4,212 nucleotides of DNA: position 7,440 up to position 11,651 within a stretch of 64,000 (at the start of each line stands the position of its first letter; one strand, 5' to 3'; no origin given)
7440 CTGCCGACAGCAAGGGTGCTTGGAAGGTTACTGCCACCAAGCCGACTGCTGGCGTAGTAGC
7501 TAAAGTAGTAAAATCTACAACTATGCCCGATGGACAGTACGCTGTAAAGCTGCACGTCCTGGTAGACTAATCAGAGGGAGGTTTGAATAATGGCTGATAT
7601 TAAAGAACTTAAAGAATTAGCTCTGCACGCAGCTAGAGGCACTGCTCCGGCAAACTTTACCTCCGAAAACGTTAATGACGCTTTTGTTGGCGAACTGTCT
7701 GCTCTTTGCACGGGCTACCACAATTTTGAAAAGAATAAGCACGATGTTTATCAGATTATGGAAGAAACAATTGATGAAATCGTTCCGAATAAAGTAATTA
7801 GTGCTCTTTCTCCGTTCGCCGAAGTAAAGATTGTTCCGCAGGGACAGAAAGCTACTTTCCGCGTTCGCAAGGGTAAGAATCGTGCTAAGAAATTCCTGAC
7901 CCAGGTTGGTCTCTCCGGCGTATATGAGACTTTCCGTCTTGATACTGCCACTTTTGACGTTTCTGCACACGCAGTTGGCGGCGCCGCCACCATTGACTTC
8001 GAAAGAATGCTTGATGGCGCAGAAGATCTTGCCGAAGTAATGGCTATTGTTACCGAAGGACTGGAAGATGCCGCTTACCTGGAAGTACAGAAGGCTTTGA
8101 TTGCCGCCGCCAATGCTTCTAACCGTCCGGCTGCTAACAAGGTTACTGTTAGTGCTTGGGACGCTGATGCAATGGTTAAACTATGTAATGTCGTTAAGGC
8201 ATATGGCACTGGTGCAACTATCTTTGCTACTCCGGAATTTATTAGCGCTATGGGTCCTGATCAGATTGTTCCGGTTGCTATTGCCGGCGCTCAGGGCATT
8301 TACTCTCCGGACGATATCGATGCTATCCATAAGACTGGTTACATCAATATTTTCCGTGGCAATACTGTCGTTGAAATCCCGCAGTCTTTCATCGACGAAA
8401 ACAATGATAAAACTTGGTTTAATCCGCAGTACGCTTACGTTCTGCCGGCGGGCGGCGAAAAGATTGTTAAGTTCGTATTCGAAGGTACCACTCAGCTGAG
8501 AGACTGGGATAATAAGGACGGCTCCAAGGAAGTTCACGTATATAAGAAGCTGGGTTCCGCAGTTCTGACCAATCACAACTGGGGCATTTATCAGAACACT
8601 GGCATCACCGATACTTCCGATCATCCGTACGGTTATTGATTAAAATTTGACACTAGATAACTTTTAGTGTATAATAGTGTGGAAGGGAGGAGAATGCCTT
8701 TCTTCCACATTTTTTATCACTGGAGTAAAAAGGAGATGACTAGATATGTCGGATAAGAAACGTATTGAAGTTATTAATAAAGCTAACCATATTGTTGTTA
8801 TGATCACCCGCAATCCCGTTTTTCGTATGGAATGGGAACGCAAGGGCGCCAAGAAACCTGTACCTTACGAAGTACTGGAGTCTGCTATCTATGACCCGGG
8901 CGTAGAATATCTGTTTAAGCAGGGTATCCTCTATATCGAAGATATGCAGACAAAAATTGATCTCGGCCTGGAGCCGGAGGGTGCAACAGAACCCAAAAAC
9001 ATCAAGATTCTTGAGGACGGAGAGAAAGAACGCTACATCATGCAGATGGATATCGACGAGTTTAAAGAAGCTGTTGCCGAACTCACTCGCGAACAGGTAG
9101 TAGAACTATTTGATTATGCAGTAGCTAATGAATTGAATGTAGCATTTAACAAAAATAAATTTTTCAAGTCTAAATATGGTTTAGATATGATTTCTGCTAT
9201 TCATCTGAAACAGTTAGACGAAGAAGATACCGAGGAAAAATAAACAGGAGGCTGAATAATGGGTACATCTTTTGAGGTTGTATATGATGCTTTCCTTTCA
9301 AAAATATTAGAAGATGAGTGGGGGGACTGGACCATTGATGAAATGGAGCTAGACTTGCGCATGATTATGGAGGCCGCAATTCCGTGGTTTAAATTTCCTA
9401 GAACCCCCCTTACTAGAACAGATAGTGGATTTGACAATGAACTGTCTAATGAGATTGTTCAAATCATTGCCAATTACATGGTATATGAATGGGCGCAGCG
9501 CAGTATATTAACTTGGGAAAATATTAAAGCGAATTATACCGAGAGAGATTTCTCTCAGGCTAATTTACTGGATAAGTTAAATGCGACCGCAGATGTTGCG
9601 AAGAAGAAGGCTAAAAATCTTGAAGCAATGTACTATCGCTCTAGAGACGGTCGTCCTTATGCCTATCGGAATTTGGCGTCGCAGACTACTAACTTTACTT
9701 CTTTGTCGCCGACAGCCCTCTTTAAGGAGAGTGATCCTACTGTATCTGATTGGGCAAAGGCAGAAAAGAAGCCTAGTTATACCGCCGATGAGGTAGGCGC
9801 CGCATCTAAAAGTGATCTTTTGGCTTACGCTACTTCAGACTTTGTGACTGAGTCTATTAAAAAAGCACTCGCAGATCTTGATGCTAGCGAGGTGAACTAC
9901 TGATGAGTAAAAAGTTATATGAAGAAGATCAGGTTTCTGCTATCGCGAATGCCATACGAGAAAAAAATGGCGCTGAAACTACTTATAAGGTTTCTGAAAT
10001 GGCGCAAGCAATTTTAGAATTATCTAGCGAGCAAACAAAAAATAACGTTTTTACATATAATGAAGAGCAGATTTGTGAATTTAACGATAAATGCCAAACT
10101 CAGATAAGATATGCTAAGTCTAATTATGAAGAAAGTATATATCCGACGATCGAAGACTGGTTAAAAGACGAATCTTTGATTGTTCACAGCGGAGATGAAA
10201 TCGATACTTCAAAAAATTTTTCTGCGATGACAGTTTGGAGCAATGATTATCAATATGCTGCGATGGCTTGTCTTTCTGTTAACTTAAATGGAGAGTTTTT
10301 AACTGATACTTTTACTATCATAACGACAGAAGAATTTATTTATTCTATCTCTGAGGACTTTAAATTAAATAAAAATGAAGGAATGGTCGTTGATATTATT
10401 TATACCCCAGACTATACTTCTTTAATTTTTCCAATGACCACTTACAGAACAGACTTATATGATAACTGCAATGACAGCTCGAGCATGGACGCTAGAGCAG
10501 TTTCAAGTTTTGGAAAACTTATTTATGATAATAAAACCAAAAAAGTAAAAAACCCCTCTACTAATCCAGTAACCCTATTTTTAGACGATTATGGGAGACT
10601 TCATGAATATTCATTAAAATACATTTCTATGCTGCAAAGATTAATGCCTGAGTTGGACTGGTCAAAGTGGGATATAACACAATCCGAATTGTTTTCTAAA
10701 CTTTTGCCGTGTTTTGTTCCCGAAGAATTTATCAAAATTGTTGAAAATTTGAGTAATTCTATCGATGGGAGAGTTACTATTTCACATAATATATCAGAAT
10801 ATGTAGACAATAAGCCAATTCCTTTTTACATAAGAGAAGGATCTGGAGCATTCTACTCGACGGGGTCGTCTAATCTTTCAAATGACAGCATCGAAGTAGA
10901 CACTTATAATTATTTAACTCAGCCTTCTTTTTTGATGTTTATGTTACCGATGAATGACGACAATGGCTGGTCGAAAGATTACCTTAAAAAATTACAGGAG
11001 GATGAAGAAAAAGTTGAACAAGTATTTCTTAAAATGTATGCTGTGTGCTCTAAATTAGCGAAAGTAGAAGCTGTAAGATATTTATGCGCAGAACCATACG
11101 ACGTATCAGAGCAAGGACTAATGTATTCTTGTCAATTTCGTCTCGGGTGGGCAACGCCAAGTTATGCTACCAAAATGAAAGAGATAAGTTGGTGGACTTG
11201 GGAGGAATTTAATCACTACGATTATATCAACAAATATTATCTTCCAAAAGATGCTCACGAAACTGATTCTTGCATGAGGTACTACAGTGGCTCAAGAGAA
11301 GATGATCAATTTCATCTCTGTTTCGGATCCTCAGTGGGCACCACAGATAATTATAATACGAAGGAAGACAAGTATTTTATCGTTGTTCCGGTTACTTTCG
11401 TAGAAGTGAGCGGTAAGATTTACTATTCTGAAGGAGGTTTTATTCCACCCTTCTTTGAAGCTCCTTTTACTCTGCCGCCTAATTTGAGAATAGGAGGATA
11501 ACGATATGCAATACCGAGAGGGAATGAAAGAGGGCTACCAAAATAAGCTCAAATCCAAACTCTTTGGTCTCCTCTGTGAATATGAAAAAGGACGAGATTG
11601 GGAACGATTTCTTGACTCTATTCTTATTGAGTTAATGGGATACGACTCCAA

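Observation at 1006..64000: Seven group I introns plus one intein in a single 64-kb phage window, carrying four homing-endonuclease families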

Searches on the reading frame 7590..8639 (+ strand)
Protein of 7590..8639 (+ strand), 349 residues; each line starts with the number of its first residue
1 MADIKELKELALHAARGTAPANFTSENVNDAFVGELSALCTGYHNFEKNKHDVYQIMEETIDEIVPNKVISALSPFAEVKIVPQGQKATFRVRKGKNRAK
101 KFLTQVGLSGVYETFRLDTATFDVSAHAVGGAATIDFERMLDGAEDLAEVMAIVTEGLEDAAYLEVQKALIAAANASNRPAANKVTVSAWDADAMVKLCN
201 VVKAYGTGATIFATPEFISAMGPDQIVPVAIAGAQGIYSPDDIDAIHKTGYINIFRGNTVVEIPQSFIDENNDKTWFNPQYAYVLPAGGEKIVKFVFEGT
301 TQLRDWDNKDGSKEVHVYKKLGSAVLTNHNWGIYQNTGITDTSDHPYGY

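Call 20: find_encoding_contigs(protein=window:7590-8639:+, flank=10000, max_places=6)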
Protein window:7590-8639:+ (349 aa): 2 contigs read that carry it; 2 places shown.
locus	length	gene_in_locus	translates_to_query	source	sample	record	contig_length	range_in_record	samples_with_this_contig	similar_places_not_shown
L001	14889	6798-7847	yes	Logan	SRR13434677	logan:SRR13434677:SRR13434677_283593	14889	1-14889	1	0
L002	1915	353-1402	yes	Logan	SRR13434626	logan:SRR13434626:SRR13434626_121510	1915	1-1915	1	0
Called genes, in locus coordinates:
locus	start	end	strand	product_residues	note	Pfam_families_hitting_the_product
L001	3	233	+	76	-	?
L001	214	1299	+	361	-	-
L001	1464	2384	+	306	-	PF05265:DUF723 (faint)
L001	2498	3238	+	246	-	-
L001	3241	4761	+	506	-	-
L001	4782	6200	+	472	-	PF27290:YonD_N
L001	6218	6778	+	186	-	-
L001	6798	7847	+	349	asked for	PF27364:YonB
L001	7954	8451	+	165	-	-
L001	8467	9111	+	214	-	-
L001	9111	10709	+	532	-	-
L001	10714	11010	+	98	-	-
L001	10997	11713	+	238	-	-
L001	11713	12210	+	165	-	PF27256:YomW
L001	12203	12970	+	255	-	-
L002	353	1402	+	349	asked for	PF27364:YonB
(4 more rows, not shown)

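Call 59: list_cluster_members(proteins=[P0001, window:7590-8639:+])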
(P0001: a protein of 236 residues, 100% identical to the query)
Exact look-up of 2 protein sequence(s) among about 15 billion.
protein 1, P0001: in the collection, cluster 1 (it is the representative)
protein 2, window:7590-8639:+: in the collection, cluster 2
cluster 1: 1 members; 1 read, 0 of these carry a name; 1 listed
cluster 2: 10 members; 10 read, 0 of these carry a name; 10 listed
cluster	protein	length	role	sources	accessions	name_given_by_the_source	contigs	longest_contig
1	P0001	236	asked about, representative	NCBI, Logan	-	-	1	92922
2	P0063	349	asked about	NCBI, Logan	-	-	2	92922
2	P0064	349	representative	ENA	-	-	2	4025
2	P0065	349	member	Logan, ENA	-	-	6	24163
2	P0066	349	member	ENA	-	-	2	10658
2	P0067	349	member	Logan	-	-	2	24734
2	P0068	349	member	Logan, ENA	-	-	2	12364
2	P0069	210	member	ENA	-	-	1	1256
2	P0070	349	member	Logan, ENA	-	-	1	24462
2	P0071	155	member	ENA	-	-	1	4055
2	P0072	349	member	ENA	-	-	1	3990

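Call 60: find_related_loci(query=window:7590-8639:+, collection=viral_contigs, flank=10000)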
Query window:7590-8639:+ (349 aa) in viral_contigs; peptide patterns used: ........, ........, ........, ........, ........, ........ (x = any residue, [..] = any of these).
163 stretches matched a pattern; 147 encode a relative of the query (tblastn E <= 1e-3); the best 80 are kept; 80 distinct loci.
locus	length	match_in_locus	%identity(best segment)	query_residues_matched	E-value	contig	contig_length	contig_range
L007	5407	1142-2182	64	1-348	1e-156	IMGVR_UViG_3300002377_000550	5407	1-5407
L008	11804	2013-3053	63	1-348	4e-153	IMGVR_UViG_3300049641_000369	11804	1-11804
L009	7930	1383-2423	65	1-348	2e-152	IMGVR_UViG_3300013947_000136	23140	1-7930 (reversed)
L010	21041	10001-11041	64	1-348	6e-152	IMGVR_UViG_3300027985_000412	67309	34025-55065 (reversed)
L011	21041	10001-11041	64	1-348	1e-151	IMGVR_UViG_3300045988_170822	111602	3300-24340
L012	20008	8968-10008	64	1-348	1e-151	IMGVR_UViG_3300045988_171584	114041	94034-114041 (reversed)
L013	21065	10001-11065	63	4-349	1e-150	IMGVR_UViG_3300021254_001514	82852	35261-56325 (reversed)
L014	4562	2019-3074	63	4-349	3e-153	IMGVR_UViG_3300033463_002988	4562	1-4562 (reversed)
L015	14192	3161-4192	63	4-347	1e-149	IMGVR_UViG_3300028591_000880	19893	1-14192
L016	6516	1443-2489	62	5-349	3e-150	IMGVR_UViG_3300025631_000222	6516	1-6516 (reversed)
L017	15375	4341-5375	65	4-342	2e-147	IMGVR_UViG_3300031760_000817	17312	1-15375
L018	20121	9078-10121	63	4-349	2e-146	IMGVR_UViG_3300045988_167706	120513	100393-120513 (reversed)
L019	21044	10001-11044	63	4-349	3e-146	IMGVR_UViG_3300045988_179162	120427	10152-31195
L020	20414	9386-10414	62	4-347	3e-146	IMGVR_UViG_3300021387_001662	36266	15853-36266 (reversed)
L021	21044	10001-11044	62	4-349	3e-146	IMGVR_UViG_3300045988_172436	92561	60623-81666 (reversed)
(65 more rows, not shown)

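Call 61: find_related_loci(query=window:7590-8639:+, collection=genome_contigs, flank=10000)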
Query window:7590-8639:+ (349 aa) in genome_contigs; peptide patterns used: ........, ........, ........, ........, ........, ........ (x = any residue, [..] = any of these).
66 stretches matched a pattern; 3 encode a relative of the query (tblastn E <= 1e-3); 3 distinct loci.
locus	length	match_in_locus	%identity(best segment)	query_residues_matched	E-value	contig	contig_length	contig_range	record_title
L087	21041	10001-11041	65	1-348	8e-154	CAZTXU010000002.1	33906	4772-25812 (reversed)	MAG TPA_asm: uncultured Muribaculaceae bacterium isolate binchicken_co370_82 genome assembly, contig: NODE_1467_length_3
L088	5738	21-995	61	24-348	2e-139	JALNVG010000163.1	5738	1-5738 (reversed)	MAG: Bacteroidaceae bacterium isolate SO_2016_CLC_T1 bin 45 scaffold21836_PH3_Jul14_2016, whole genome shotgun sequence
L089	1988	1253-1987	62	5-245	1e-100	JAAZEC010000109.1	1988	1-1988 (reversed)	MAG: Erysipelothrix sp. isolate AS09scLD_263 104872_AS09, whole genome shotgun sequence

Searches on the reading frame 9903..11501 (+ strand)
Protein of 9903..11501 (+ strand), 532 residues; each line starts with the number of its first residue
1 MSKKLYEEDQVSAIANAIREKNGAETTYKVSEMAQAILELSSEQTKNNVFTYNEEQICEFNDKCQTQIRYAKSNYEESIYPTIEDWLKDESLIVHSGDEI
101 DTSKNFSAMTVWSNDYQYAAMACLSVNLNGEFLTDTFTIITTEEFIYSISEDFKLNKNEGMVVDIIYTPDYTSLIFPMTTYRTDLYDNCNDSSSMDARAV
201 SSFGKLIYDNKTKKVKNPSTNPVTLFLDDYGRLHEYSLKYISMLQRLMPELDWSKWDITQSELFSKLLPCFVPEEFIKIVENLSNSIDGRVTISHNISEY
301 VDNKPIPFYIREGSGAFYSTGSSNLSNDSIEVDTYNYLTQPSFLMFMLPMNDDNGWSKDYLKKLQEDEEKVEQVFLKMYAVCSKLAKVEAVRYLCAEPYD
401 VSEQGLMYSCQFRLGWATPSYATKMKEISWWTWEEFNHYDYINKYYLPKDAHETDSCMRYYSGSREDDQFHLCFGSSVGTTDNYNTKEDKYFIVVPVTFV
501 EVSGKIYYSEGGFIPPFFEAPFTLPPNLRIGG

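Call 71: search_protein_families(library=pfam, proteins=[window:9903-11501:+], max_evalue=0.001)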
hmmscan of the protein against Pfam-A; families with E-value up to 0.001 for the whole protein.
window:9903-11501:+ (532 aa): 0 families
